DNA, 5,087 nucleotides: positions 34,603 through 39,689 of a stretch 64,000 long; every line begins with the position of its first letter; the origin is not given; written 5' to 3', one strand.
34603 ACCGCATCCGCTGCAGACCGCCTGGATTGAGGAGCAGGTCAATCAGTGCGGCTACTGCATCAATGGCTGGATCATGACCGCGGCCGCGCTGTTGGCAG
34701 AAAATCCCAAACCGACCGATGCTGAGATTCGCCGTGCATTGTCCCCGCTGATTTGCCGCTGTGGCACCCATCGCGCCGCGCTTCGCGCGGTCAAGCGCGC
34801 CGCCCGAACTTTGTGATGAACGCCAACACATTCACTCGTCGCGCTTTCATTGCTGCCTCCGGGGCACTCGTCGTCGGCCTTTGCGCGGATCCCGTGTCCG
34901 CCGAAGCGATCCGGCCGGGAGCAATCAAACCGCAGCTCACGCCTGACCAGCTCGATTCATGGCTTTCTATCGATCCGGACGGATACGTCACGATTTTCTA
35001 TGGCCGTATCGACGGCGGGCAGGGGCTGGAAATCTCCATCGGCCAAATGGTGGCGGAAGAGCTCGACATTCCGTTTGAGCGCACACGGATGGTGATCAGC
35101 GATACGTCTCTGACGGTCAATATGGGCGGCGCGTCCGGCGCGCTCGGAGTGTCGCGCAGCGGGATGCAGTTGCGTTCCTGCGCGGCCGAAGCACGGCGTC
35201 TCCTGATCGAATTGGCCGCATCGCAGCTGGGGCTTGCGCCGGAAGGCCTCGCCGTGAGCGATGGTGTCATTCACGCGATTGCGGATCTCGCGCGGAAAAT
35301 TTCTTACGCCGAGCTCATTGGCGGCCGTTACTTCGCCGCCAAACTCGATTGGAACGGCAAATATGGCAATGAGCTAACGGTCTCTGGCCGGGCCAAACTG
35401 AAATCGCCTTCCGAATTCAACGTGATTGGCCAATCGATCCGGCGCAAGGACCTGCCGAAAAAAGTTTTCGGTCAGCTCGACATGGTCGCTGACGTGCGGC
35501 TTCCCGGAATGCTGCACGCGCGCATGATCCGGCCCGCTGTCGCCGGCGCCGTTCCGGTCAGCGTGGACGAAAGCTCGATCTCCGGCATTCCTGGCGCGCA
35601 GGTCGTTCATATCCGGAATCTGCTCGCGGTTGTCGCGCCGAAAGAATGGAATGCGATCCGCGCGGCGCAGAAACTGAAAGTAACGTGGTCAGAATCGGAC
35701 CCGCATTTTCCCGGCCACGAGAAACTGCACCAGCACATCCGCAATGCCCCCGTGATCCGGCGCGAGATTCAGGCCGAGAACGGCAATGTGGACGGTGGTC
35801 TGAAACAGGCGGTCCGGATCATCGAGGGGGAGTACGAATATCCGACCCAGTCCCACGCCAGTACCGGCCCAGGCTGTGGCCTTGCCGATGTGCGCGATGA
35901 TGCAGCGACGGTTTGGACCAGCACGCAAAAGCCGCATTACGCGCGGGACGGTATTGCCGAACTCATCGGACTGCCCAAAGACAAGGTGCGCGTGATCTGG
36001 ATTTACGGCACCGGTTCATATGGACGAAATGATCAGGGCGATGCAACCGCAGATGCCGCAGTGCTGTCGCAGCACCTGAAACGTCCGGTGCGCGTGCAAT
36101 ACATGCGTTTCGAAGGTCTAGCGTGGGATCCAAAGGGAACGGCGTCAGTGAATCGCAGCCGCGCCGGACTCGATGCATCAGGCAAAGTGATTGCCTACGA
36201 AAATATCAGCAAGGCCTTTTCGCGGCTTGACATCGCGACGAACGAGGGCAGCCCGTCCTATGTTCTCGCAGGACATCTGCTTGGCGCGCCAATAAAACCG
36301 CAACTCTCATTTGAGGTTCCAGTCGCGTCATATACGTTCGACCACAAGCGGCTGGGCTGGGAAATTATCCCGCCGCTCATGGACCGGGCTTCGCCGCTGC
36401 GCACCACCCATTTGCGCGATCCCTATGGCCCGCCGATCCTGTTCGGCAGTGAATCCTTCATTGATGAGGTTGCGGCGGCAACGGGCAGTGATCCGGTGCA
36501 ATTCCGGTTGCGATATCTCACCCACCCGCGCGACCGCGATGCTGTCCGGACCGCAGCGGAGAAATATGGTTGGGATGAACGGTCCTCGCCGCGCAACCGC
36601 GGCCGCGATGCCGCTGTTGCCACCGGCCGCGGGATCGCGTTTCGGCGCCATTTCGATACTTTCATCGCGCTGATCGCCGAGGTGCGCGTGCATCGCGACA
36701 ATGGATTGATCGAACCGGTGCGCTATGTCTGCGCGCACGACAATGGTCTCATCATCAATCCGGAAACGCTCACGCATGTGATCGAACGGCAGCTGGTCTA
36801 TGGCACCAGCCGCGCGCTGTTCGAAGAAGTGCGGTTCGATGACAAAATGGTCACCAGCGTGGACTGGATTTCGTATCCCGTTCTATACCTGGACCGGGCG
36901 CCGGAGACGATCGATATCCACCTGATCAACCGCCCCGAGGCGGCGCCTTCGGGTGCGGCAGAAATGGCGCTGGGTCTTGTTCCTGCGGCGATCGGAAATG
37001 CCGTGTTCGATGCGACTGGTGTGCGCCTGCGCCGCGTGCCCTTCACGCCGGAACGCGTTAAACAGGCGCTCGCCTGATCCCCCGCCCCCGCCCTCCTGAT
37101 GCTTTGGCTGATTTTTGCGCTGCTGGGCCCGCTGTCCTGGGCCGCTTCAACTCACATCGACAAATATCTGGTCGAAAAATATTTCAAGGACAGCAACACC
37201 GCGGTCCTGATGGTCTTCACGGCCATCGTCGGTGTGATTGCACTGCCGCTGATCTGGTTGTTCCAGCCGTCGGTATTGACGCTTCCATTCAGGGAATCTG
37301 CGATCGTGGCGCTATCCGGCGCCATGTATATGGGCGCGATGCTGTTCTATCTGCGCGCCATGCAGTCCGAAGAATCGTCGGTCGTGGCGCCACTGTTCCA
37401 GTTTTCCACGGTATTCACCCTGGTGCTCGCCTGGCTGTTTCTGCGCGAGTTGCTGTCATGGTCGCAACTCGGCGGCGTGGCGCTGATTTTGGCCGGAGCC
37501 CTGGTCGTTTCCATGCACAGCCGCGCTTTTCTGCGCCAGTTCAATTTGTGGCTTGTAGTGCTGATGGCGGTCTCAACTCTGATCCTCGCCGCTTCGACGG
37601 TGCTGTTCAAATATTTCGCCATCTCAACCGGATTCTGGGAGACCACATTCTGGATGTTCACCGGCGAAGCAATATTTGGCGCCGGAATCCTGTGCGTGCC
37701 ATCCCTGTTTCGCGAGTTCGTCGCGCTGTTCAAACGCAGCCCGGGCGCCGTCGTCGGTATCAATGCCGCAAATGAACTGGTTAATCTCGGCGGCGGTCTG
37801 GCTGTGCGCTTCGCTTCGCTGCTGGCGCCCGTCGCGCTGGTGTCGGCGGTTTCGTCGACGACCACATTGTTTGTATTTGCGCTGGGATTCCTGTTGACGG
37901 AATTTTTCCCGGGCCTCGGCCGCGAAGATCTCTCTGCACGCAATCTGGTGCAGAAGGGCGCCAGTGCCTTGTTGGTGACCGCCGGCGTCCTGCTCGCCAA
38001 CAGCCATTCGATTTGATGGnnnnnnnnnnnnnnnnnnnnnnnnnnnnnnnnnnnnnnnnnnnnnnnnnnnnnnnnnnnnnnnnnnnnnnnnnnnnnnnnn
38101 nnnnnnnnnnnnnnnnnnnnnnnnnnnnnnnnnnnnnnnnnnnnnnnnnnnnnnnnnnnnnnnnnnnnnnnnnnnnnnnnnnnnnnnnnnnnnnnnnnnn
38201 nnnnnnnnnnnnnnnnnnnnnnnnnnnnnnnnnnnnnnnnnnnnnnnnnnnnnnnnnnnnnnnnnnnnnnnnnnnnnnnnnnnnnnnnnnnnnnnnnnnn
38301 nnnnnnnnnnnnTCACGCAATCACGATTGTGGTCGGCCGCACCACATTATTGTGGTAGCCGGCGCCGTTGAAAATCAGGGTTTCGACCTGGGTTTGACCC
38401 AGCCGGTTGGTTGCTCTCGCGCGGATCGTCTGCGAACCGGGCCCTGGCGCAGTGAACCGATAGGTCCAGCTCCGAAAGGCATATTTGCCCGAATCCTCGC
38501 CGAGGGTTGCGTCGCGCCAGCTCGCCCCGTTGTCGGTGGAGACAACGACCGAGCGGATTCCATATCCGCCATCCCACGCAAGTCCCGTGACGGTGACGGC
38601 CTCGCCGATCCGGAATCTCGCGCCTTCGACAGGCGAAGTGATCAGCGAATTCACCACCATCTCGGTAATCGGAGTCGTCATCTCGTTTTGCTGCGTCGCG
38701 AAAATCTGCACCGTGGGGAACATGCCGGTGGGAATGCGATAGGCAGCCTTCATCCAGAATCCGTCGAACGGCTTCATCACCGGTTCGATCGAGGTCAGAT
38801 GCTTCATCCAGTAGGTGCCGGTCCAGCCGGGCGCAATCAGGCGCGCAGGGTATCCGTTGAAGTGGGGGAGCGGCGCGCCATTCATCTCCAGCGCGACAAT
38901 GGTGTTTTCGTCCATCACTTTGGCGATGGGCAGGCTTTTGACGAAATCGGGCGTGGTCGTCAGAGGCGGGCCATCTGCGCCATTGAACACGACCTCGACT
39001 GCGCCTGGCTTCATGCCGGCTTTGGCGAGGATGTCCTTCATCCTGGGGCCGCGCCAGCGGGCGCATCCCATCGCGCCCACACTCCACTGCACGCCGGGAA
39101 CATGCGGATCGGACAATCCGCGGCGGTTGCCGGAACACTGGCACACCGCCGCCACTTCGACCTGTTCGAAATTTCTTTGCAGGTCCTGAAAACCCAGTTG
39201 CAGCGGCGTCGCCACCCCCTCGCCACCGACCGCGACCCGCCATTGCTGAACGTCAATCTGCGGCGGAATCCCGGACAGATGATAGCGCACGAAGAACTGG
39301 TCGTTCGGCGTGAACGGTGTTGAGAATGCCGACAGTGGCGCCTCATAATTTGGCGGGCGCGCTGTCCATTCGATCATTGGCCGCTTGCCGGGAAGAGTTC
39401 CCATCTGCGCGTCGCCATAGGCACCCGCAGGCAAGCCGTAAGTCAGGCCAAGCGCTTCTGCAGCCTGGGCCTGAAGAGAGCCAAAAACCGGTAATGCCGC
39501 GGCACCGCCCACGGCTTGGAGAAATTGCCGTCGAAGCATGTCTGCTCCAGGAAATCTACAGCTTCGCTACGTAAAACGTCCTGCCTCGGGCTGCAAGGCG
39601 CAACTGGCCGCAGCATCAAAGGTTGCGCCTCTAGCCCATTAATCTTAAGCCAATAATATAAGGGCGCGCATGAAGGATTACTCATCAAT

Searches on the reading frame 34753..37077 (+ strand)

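Call 13: search_protein_families(library=pfam, max_evalue=0.001, proteins=[window:34753-37077:+])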
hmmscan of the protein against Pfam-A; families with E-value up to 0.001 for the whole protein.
window:34753-37077:+ (774 aa): 2 families
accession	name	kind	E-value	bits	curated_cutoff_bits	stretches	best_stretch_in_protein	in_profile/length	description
PF20256.3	MoCoBD_2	-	1.8e-30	106.8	27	2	62-205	43-184/283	Molybdopterin cofactor-binding domain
PF02738.23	MoCoBD_1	-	4.4e-29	101.7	27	1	340-483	12-158/244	Molybdopterin cofactor-binding domain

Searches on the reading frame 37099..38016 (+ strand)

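Call 13: search_protein_families(library=pfam, max_evalue=0.001, proteins=[window:37099-38016:+])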
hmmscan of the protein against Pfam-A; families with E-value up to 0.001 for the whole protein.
window:37099-38016:+ (305 aa): 1 family
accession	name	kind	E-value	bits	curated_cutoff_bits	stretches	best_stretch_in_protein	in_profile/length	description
PF00892.27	EamA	-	1.6e-17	64.5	28.2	1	2-138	2-134/135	EamA-like transporter family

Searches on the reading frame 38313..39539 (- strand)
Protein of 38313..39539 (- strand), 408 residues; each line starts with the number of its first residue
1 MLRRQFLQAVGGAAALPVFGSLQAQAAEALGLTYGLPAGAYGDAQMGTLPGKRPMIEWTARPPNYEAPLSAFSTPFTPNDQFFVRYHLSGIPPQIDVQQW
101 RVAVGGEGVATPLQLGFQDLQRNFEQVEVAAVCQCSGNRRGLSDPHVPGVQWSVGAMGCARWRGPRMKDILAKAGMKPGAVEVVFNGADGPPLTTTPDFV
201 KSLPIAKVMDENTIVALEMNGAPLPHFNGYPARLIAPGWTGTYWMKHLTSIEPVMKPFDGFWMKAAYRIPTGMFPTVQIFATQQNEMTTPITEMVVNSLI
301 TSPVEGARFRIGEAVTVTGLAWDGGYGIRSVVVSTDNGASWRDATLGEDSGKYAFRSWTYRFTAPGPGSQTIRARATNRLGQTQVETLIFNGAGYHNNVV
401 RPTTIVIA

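Call 13: search_protein_families(library=pfam, max_evalue=0.001, proteins=[window:38313-39539:-])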
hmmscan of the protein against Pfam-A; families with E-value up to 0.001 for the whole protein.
window:38313-39539:- (408 aa): 3 families
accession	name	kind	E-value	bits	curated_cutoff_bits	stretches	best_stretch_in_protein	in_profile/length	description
PF00174.25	Oxidored_molyb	-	5.7e-51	172.9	24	1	91-262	4-169/169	Oxidoreductase molybdopterin binding domain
PF03404.22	Mo-co_dimer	-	6.2e-10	39.7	22.7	1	290-399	3-129/138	Mo-co oxidoreductase dimerisation domain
PF17957.7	Big_7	-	1.6e-05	25.9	24.1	1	300-374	5-70/70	Bacterial Ig domain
